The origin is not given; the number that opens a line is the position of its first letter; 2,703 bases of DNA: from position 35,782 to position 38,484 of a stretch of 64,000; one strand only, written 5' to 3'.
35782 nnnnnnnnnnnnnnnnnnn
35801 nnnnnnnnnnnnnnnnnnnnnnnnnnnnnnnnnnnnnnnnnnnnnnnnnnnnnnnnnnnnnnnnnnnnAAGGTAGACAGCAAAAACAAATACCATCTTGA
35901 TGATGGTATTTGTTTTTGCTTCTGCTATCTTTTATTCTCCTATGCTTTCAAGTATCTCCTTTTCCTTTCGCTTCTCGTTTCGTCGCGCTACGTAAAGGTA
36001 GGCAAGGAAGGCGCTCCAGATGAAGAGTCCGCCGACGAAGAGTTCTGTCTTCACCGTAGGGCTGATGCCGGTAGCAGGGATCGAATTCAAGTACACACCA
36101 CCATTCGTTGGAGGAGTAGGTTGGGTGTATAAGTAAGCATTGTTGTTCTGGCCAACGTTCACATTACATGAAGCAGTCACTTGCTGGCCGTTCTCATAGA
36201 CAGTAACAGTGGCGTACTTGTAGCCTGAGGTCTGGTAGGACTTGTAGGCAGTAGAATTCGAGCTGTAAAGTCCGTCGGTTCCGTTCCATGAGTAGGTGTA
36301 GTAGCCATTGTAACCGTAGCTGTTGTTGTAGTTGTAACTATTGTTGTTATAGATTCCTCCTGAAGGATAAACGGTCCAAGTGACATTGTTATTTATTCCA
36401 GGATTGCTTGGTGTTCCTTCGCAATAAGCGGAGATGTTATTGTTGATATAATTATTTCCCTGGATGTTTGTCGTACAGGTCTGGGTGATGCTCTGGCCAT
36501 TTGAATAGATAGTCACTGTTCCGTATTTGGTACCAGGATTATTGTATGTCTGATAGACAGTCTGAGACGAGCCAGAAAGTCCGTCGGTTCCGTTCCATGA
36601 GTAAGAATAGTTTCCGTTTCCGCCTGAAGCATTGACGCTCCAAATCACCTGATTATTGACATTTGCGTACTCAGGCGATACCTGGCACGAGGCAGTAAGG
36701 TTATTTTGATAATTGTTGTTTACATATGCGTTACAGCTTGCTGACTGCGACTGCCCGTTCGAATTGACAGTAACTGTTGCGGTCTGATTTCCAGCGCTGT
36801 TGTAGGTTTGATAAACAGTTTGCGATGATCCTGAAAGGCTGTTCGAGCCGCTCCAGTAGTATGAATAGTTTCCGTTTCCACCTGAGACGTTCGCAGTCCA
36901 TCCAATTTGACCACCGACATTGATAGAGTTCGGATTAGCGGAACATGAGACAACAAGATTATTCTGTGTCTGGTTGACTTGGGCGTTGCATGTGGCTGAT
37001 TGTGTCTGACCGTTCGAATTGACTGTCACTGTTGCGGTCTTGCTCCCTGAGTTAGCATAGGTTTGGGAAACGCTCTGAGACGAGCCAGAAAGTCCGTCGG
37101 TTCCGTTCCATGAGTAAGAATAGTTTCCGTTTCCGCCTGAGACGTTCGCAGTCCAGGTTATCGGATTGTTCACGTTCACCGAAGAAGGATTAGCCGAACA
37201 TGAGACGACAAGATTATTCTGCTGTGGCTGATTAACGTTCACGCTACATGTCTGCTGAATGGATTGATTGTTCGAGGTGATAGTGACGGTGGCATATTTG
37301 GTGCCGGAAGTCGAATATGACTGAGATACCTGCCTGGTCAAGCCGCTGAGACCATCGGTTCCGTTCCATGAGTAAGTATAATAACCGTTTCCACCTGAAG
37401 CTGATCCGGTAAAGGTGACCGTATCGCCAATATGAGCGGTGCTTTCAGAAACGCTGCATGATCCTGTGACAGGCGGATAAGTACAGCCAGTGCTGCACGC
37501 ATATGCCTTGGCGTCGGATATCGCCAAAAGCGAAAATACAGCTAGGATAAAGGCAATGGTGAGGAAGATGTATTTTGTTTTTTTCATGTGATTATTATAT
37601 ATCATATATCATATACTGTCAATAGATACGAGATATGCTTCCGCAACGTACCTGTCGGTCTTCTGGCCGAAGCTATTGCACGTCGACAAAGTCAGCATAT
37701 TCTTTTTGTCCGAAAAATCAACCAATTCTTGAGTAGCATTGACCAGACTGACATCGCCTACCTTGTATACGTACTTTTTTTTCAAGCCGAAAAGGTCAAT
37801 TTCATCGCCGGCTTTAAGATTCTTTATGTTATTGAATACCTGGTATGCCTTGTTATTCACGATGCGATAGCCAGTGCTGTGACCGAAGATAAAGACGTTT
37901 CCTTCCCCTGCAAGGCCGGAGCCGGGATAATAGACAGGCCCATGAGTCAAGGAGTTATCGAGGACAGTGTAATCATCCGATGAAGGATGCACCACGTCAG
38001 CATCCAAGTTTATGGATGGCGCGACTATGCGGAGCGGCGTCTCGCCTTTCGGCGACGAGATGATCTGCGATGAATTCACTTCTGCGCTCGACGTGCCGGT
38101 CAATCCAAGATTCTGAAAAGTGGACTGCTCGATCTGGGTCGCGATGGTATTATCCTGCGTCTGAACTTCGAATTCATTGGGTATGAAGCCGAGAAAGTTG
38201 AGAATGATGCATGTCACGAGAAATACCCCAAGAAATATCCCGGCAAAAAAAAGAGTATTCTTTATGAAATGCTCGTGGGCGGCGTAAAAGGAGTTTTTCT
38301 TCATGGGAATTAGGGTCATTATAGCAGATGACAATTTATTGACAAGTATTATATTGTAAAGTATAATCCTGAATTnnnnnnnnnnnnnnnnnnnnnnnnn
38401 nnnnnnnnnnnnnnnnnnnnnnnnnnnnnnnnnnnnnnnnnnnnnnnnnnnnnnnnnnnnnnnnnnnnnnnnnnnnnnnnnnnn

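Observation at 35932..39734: Sortase, IPATG-anchored PKD-repeat protein and divergent Ser/Thr-rich secreted protein: a compact surface-adhesin module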

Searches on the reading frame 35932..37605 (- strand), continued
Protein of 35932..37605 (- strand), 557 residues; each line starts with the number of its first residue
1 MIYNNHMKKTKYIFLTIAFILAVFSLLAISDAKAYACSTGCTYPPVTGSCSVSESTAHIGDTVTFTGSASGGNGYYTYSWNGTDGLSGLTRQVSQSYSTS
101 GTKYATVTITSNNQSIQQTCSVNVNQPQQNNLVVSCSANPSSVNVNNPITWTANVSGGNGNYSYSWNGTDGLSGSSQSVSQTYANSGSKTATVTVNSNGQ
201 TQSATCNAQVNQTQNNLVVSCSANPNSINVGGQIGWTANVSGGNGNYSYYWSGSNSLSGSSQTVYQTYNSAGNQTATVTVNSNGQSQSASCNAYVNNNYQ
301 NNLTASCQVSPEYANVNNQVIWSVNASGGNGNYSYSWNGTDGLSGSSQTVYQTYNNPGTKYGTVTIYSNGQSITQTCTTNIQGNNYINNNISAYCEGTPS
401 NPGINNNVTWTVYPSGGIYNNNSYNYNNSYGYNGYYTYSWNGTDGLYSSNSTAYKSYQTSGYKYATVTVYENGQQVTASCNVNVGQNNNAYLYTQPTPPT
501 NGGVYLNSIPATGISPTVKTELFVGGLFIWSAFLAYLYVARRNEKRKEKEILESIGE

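Call 81: find_encoding_contigs(protein=P0104, flank=5000, max_places=1)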
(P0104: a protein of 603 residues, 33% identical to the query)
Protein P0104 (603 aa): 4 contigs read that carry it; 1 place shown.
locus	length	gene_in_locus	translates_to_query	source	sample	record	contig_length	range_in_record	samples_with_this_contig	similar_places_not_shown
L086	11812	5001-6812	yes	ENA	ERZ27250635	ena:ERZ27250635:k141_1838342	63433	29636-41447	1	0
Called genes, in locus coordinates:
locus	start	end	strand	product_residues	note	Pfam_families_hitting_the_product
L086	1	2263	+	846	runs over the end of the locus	PF15899:BNR_6 (faint), PF13884:Peptidase_S74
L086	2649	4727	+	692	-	PF02518:HATPase_c, PF00204:DNA_gyraseB, PF01751:Toprim, PF00986:DNA_gyraseB_C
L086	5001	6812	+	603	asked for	PF18911:PKD_4 (faint)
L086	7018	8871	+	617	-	PF13573:SprB (faint), PF18911:PKD_4 (faint)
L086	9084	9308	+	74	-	-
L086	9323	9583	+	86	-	-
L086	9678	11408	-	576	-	PF07973:tRNA_SAD, PF00587:tRNA-synt_2b, PF03129:HGTP_anticodon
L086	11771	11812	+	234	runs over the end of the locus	-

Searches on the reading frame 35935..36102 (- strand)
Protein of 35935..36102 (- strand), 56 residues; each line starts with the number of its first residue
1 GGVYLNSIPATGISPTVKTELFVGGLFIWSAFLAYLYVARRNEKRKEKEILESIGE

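Call 82: search_protein_representatives(protein=window:35935-36102:-)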
Query: 56 residues. Proteins with E-value up to 0.001 (for the whole library): 52; up to 1e-10: 7; up to 1e-30: 0. The best 52 are listed.
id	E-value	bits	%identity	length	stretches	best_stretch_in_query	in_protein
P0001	2.4e-27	108.8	100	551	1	1-56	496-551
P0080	3.6e-19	83.3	77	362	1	2-54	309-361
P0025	1.3e-17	78.5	73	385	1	1-56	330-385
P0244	1.4e-17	78.3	70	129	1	1-54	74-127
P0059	3.6e-16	73.9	70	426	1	1-56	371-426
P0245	4.9e-16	73.5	66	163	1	2-54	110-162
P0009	6.7e-12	60.6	60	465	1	1-52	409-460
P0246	1.7e-10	56.2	66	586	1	1-47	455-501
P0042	1.8e-09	53.0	54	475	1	2-53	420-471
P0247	9.8e-08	47.6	55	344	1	2-45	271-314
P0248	4.7e-07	45.5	50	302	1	2-47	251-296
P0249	5.8e-07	45.2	57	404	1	2-45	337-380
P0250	1.5e-06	43.9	63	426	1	2-42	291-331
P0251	3.1e-06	42.9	57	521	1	2-45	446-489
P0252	3.2e-06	42.8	57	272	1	2-43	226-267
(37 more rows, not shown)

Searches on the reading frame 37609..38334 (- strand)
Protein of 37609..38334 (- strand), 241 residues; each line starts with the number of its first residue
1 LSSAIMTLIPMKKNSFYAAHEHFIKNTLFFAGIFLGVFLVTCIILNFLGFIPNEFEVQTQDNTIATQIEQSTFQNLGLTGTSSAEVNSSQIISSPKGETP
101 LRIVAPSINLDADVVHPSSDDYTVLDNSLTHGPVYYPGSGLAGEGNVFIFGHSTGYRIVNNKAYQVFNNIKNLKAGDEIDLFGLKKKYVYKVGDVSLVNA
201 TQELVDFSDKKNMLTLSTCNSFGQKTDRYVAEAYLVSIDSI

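Call 3: search_protein_families(library=pfam, proteins=[window:37609-38334:-], max_evalue=1)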
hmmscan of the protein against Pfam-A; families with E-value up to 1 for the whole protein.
window:37609-38334:- (241 aa): 2 families
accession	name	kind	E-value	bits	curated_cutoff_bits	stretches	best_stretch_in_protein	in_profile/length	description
PF04203.18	Sortase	-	1.9e-19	70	26.6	1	104-236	2-125/125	Sortase domain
PF05805.17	L6_membrane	-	0.024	14.7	30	1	30-68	9-47/191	L6 membrane protein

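Call 4: search_protein_families(library=ncbifam, proteins=[window:37609-38334:-], max_evalue=1)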
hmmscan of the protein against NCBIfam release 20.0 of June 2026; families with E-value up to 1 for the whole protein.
window:37609-38334:- (241 aa): 9 families
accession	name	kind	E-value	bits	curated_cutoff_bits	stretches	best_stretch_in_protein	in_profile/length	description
NF058671.1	sortase_SrtD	exception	6.4e-11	42.3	140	1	42-234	12-186/187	class D sortase, LPxTATN-specific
NF033746.1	class_D_sortase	subfamily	7.2e-10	38.8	165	1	165-236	60-134/135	class D sortase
NF033747.1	class_E_sortase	subfamily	2.9e-09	37.1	160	1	55-237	28-207/211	class E sortase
TIGR01076.1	sortase_fam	subfamily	6.9e-09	35.6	39.35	1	106-230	6-122/136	sortase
NF033745.1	class_C_sortase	subfamily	1.6e-08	34.6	160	1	102-231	95-216/220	class C sortase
TIGR03784.1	marine_sortase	equivalog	3.2e-05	23.6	158.25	1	162-230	98-171/174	class GN sortase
NF050049.1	HBPPhtaseGmhB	domain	0.0016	18.3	250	1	182-232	14-64/171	D-glycero-alpha-D-manno-heptose-1,7-bisphosphate 7-phosphatase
NF045848.1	MMCAP2_0566_fam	domain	0.0038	16.5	90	1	12-127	88-184/322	MMCAP2_0566 family conjugal transfer protein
TIGR03064.1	sortase_srtB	equivalog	0.033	13.5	153.75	0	187-229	195-233/235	class B sortase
